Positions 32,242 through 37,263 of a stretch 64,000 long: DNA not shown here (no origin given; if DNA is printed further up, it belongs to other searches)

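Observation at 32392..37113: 1573-aa fusion of a GT-C/YfhO-like polytopic membrane domain with a GH35-type beta-galactosidase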

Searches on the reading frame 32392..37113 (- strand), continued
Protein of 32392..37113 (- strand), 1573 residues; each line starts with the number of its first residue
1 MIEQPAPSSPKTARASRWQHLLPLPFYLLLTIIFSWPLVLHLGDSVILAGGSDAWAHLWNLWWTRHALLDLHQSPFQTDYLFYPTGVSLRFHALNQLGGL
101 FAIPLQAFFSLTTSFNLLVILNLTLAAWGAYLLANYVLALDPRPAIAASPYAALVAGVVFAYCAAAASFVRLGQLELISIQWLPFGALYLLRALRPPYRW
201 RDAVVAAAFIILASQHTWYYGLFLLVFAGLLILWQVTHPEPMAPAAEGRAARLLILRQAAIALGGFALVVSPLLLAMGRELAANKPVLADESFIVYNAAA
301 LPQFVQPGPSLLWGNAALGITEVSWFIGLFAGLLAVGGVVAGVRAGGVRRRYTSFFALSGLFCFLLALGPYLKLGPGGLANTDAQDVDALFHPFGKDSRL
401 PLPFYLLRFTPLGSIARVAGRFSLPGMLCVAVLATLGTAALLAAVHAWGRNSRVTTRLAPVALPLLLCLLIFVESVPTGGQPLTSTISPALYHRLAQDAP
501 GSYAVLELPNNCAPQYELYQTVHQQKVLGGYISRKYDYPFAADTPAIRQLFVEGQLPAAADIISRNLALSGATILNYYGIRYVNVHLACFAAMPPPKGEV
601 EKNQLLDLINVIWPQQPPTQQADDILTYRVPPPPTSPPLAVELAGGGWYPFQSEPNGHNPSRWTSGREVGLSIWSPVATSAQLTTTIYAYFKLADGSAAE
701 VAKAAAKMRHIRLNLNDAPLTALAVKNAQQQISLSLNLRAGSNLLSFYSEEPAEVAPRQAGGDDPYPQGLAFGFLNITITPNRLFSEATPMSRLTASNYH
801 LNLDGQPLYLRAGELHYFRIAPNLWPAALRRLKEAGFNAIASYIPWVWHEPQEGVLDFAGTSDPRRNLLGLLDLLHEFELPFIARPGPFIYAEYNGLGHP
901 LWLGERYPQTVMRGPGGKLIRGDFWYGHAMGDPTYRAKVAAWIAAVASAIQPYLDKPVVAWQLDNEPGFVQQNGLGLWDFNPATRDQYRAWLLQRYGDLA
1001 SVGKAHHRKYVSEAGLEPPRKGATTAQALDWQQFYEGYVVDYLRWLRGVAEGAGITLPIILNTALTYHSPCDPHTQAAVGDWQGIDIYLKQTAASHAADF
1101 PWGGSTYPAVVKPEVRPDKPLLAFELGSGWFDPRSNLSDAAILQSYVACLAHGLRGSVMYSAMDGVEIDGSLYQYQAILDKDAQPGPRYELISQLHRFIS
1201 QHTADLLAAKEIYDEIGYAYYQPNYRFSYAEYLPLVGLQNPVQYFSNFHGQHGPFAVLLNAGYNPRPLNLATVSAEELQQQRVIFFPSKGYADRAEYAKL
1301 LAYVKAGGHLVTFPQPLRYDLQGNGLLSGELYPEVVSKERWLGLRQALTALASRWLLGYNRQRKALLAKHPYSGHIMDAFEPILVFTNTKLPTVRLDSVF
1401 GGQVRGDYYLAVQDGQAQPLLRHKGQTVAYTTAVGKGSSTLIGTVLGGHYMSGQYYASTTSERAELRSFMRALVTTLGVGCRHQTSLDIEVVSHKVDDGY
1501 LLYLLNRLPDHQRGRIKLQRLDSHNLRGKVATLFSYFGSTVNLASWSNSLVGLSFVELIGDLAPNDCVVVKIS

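Call 69: search_protein_families(library=pfam, proteins=[P0034], max_evalue=0.001)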
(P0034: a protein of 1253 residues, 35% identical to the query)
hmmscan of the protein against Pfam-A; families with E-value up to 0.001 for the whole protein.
P0034 (1253 aa): 4 families
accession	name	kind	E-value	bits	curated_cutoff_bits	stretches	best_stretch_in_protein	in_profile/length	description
PF01301.25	Glyco_hydro_35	-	2.1e-32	113.4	27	1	482-590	2-106/319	Glycosyl hydrolases family 35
PF13520.12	AA_permease_2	-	3.8e-31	108.9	27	1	11-417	9-405/427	Amino acid permease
PF00324.27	AA_permease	-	1.6e-21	77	24.6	1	10-412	2-419/470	Amino acid permease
PF02449.21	Glyco_hydro_42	-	1e-07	32.1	21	1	497-593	3-85/376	Beta-galactosidase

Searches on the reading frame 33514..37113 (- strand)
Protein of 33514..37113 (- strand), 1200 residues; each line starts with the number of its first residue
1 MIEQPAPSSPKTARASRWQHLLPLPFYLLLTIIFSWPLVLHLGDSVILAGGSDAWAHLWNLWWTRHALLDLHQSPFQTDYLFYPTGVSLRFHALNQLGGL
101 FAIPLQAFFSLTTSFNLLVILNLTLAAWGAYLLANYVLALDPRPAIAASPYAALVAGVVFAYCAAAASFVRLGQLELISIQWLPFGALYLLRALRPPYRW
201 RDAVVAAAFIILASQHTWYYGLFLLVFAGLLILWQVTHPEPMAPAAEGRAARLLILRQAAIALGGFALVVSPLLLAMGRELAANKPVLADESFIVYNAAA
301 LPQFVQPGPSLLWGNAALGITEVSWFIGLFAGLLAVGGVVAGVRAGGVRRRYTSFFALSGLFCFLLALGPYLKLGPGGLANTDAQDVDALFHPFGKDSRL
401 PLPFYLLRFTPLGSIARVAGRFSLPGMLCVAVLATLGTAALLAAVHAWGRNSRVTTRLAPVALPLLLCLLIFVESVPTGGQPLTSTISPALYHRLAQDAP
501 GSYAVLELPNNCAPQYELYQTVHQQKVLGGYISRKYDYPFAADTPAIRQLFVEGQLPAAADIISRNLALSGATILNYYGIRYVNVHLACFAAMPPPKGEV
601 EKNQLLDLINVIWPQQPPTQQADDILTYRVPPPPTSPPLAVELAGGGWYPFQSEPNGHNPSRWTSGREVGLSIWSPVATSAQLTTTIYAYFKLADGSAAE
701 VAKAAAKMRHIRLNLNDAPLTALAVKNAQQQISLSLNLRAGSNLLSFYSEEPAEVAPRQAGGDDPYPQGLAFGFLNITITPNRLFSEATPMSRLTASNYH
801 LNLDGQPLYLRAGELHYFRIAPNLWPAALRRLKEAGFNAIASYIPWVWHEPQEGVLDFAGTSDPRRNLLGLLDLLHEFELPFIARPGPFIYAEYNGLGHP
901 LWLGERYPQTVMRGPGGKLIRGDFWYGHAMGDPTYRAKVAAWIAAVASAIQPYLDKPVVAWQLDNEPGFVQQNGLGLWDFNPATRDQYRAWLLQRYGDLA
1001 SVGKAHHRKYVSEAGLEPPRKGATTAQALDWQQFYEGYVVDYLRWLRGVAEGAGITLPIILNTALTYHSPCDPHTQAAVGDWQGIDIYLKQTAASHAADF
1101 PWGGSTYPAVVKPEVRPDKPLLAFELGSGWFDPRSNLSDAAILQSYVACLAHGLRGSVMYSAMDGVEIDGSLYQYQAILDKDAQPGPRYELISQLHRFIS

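Call 26: search_protein_representatives(protein=window:33514-37113:-)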
Query: 1200 residues. Proteins with E-value up to 0.001 (for the whole library): 9248; up to 1e-10: 4491; up to 1e-30: 453. The best 150 are listed.
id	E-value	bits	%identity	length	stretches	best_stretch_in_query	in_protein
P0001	0.0e+00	2743.7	100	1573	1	1-1200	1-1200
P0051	2.9e-292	989.1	66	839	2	241-781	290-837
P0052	9.2e-171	586.7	50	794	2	202-779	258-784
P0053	2.5e-117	409.6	45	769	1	797-1199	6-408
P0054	6.0e-110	385.2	43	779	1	793-1199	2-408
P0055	2.3e-109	383.3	43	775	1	793-1195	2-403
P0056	1.4e-106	374.1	44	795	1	793-1199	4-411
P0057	4.3e-106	372.4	41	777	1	793-1199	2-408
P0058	8.0e-105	368.2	45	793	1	791-1195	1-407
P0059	5.4e-99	348.9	45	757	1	803-1199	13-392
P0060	2.3e-95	336.9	39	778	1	792-1197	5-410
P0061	4.7e-95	335.9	42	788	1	802-1199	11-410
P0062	1.9e-92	327.2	40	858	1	791-1198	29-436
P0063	4.3e-92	326.1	41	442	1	789-1175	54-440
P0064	7.1e-92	325.4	39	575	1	801-1194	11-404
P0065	3.1e-90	319.9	36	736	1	18-753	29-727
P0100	6.0e-54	199.7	35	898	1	26-682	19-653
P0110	1.0e-51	192.4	31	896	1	14-761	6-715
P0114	8.4e-51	189.3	36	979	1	26-683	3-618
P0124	3.9e-49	183.8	31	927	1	14-654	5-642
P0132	7.5e-48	179.5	36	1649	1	5-685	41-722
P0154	3.2e-44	167.5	35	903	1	21-658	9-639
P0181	8.4e-42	159.5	35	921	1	20-588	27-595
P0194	5.8e-41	156.7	39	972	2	17-274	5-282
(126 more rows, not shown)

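Call 27: find_encoding_contigs(protein=P0051, flank=8000, max_places=4)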
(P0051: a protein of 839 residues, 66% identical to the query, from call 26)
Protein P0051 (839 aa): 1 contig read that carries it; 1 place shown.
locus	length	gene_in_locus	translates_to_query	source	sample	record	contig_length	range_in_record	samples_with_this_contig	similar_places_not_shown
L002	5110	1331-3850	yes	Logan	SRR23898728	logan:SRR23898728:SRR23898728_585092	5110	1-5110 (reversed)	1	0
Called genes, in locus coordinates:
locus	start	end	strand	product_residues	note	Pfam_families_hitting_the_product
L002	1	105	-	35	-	?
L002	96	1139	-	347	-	-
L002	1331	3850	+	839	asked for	-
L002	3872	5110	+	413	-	?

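Call 28: find_encoding_contigs(protein=P0052, flank=8000, max_places=4)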
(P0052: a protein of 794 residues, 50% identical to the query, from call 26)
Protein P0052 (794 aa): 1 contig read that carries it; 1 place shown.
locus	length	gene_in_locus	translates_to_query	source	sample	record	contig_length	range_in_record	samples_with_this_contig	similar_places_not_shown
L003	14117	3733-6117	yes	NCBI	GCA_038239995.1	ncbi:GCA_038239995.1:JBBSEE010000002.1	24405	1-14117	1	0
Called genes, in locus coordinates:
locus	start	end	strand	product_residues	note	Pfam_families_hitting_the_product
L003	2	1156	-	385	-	?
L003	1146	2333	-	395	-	PF13477:Glyco_trans_4_2, PF13439:Glyco_transf_4, PF13579:Glyco_trans_4_4, PF00534:Glycos_transf_1, PF13692:Glyco_trans_1_4, PF13524:Glyco_trans_1_2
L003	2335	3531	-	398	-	PF13489:Methyltransf_23, PF08003:Methyltransf_9 (faint), PF08241:Methyltransf_11, PF08242:Methyltransf_12, PF13649:Methyltransf_25, PF13847:Methyltransf_31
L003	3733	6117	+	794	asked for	-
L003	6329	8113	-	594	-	PF07995:GSDH, PF22807:TrAA12, PF23500:DUF7133 (weak), PF22807:TrAA12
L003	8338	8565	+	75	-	-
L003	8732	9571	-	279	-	-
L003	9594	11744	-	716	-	PF04151:PPC (faint)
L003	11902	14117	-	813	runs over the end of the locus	-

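Call 29: find_encoding_contigs(protein=P0053, flank=8000, max_places=4)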
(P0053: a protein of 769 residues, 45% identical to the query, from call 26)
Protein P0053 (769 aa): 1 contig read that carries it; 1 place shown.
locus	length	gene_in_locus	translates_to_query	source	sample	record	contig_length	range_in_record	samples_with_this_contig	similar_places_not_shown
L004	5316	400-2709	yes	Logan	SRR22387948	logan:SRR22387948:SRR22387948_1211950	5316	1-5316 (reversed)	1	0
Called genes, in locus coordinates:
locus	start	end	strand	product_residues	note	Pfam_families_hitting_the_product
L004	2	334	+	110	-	?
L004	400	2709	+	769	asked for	PF01301:Glyco_hydro_35, PF02449:Glyco_hydro_42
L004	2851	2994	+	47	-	-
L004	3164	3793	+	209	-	PF13429:TPR_15 (faint), PF14559:TPR_19 (faint), PF13371:TPR_9 (faint), PF13431:TPR_17 (faint), PF00515:TPR_1 (faint), PF13424:TPR_12 (weak), PF13432:TPR_16, PF07719:TPR_2 (weak), +6 more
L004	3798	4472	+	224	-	PF00535:Glycos_transf_2, PF10111:Glyco_tranf_2_2 (faint), PF13641:Glyco_tranf_2_3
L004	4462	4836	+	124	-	PF11376:DUF3179 (faint)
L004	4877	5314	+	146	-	?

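Call 69: search_protein_families(library=pfam, proteins=[P0132, P0114, P0194, P0181, P0154, P0100, P0110, P0124], max_evalue=0.001)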
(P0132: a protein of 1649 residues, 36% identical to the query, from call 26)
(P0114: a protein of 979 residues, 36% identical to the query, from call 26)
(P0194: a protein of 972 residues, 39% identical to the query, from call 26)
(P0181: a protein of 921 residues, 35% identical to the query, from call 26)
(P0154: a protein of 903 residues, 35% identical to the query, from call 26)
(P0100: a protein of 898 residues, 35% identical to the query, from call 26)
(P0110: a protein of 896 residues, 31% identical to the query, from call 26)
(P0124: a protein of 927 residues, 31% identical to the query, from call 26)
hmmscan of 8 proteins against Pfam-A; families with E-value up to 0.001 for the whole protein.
P0132 (1649 aa): 1 family
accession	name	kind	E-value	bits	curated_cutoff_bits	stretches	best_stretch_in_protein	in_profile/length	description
PF13231.12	PMT_2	-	3.7e-14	53.7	26.1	1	936-1072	4-136/160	Dolichyl-phosphate-mannose-protein mannosyltransferase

P0114 (979 aa): 1 family
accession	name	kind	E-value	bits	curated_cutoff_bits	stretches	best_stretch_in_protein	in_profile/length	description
PF22895.2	DUF7024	-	0.00092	19.5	24.4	0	721-836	29-144/145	Domain of unknown function (DUF7024)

P0194 (972 aa): 1 family
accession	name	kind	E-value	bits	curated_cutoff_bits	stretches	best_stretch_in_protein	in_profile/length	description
PF15711.10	ILEI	-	8.6e-16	58.7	27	1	844-933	1-90/90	Interleukin-like EMT inducer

P0181 (921 aa): 1 family
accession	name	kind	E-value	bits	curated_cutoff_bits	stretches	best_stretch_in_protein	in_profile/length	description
PF15711.10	ILEI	-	2.4e-18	66.9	27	1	790-880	1-90/90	Interleukin-like EMT inducer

P0154 (903 aa): 1 family
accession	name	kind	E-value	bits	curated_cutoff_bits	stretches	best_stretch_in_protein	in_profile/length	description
PF15711.10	ILEI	-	5e-12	46.6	27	1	773-862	2-90/90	Interleukin-like EMT inducer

P0100 (898 aa): 1 family
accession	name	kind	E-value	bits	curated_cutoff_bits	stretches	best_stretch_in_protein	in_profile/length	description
PF15711.10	ILEI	-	8.8e-20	71.5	27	1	763-854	1-89/90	Interleukin-like EMT inducer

P0110 (896 aa): 0 families

P0124 (927 aa): 1 family
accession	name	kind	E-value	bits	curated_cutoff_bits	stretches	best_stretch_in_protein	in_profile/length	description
PF15711.10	ILEI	-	6.2e-20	71.9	27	1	794-884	1-90/90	Interleukin-like EMT inducer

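Call 95: find_encoding_contigs(protein=P0065, flank=5000, max_places=2)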
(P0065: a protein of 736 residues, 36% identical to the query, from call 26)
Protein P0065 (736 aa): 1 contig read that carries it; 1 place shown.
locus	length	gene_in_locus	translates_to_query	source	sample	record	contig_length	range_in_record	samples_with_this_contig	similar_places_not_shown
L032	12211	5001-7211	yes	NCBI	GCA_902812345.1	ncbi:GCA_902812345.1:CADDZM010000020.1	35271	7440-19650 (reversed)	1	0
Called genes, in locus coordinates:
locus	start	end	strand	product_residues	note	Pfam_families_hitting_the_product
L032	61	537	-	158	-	PF06240:COXG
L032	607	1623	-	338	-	-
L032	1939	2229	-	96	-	PF00126:HTH_1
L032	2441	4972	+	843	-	-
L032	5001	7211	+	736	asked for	PF09852:DUF2079 (weak)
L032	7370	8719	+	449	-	PF00160:Pro_isomerase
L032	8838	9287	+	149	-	PF00160:Pro_isomerase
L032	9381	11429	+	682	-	PF01541:GIY-YIG, PF27096:UvrC_M, PF02151:UVR, PF22920:UvrC_RNaseH, PF08459:UvrC_RNaseH_dom, PF14520:HHH_5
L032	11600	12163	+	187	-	PF01300:Sua5_yciO_yrdC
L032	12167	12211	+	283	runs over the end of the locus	PF18900:DUF5656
